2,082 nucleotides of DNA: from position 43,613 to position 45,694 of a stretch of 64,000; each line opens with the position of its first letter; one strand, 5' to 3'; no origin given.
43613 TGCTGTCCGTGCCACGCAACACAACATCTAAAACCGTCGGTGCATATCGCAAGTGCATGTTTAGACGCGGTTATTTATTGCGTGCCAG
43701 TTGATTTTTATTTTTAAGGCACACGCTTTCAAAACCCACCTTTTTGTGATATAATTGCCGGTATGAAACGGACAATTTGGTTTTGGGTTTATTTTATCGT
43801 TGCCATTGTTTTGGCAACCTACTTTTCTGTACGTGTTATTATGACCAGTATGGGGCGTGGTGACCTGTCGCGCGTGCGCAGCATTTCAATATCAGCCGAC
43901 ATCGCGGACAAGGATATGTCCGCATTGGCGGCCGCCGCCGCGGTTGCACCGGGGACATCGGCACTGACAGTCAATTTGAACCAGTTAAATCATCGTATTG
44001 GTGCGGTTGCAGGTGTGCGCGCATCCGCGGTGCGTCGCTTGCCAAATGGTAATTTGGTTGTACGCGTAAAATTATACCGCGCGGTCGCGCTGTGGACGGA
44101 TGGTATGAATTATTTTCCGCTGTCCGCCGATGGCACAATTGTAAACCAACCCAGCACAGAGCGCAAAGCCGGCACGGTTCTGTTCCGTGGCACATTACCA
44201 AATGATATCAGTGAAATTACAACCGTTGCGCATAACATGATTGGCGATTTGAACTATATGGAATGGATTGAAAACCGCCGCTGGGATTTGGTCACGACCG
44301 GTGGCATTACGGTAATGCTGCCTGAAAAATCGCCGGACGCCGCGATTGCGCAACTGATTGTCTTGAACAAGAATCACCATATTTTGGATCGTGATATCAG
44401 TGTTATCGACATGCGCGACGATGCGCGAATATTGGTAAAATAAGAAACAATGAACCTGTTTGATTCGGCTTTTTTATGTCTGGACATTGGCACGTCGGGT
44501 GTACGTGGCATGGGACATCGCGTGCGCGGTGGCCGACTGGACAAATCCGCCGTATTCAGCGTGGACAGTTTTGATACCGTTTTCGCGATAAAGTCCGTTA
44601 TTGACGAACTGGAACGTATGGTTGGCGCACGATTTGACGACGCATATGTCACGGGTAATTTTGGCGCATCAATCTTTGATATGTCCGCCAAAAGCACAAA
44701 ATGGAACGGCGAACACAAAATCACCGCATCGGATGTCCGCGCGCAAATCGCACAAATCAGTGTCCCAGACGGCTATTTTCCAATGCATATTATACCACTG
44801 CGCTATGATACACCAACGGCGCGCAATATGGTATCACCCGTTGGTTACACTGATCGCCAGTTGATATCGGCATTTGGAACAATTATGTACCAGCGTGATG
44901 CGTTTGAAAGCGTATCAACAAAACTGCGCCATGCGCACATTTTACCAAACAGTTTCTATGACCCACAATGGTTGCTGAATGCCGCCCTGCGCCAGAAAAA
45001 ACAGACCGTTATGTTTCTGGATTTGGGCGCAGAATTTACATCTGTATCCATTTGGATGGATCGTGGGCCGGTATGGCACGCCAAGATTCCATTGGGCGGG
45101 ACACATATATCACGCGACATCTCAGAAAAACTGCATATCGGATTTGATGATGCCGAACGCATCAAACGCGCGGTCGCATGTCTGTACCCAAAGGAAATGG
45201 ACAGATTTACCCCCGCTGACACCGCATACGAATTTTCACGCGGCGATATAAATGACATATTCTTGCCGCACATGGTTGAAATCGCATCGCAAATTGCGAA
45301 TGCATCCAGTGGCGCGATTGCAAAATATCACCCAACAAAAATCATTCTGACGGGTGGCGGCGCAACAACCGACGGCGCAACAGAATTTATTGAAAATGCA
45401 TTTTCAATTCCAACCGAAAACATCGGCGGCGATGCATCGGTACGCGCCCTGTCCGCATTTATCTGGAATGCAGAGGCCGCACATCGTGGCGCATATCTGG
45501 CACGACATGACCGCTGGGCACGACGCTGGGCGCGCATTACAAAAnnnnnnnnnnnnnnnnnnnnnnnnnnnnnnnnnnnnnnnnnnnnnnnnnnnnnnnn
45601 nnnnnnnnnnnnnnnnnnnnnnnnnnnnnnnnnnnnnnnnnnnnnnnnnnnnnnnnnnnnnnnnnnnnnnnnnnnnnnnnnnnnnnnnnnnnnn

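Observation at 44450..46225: ftsA reads through, in frame, into a ribulose-phosphate 3-epimerase-like domain with a partly degenerate active site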

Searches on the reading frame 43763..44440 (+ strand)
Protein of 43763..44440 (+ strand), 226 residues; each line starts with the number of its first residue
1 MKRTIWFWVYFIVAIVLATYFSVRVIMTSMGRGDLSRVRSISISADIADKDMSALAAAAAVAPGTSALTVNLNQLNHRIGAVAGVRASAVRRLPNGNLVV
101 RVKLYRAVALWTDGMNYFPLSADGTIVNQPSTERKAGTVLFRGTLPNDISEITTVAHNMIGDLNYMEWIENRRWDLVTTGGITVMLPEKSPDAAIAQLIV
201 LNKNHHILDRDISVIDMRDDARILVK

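Call 3: search_protein_families(library=pfam, proteins=[window:43763-44440:+], max_evalue=0.01)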
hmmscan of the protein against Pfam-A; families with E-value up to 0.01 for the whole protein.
window:43763-44440:+ (226 aa): 1 family
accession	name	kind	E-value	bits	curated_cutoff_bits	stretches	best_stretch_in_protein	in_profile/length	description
PF03799.20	FtsQ_DivIB_C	-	1e-09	39.7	21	1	109-218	1-114/114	Cell division protein FtsQ/DivIB, C-terminal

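Call 4: search_protein_families(library=ncbifam, proteins=[window:43763-44440:+], max_evalue=0.01)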
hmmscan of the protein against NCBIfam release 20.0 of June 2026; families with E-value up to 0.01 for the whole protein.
window:43763-44440:+ (226 aa): 0 families

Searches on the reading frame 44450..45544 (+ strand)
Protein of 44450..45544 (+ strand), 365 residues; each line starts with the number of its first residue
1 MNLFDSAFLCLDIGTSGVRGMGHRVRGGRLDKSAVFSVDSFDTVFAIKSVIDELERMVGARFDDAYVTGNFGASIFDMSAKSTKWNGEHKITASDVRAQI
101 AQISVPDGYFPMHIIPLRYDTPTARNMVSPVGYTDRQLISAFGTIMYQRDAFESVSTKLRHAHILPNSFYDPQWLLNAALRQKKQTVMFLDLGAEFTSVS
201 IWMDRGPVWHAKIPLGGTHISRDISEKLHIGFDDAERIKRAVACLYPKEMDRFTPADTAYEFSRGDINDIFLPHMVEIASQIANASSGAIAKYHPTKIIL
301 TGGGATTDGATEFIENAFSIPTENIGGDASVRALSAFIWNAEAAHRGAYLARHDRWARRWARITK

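Call 61: search_solved_structures(query=window:44450-45544:+, max_evalue=0.01, show_alignments=2)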
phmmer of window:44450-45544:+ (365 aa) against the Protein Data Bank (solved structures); distinct sequences matched with E-value up to 0.01: 6.
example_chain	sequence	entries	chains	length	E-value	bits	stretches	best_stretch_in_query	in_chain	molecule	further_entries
7q6g_A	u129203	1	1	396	2.3e-06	30.6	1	16-337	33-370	Cell division protein FtsA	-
7q6f_A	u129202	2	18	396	4.1e-06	29.8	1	19-338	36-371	Cell division protein FtsA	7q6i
1e4f_T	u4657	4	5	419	7.6e-05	25.6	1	93-238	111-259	CELL DIVISION PROTEIN FTSA | CELL DIVISION PROTEIN FTSA, PUTATIVE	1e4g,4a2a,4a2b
3wt0_A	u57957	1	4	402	0.00025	23.9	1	181-317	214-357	Cell division protein FtsA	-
3wqt_A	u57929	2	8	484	0.00042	23.2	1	181-317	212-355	Cell division protein FtsA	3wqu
2ych_A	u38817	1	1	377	0.0022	20.8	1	174-323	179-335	COMPETENCE PROTEIN PILM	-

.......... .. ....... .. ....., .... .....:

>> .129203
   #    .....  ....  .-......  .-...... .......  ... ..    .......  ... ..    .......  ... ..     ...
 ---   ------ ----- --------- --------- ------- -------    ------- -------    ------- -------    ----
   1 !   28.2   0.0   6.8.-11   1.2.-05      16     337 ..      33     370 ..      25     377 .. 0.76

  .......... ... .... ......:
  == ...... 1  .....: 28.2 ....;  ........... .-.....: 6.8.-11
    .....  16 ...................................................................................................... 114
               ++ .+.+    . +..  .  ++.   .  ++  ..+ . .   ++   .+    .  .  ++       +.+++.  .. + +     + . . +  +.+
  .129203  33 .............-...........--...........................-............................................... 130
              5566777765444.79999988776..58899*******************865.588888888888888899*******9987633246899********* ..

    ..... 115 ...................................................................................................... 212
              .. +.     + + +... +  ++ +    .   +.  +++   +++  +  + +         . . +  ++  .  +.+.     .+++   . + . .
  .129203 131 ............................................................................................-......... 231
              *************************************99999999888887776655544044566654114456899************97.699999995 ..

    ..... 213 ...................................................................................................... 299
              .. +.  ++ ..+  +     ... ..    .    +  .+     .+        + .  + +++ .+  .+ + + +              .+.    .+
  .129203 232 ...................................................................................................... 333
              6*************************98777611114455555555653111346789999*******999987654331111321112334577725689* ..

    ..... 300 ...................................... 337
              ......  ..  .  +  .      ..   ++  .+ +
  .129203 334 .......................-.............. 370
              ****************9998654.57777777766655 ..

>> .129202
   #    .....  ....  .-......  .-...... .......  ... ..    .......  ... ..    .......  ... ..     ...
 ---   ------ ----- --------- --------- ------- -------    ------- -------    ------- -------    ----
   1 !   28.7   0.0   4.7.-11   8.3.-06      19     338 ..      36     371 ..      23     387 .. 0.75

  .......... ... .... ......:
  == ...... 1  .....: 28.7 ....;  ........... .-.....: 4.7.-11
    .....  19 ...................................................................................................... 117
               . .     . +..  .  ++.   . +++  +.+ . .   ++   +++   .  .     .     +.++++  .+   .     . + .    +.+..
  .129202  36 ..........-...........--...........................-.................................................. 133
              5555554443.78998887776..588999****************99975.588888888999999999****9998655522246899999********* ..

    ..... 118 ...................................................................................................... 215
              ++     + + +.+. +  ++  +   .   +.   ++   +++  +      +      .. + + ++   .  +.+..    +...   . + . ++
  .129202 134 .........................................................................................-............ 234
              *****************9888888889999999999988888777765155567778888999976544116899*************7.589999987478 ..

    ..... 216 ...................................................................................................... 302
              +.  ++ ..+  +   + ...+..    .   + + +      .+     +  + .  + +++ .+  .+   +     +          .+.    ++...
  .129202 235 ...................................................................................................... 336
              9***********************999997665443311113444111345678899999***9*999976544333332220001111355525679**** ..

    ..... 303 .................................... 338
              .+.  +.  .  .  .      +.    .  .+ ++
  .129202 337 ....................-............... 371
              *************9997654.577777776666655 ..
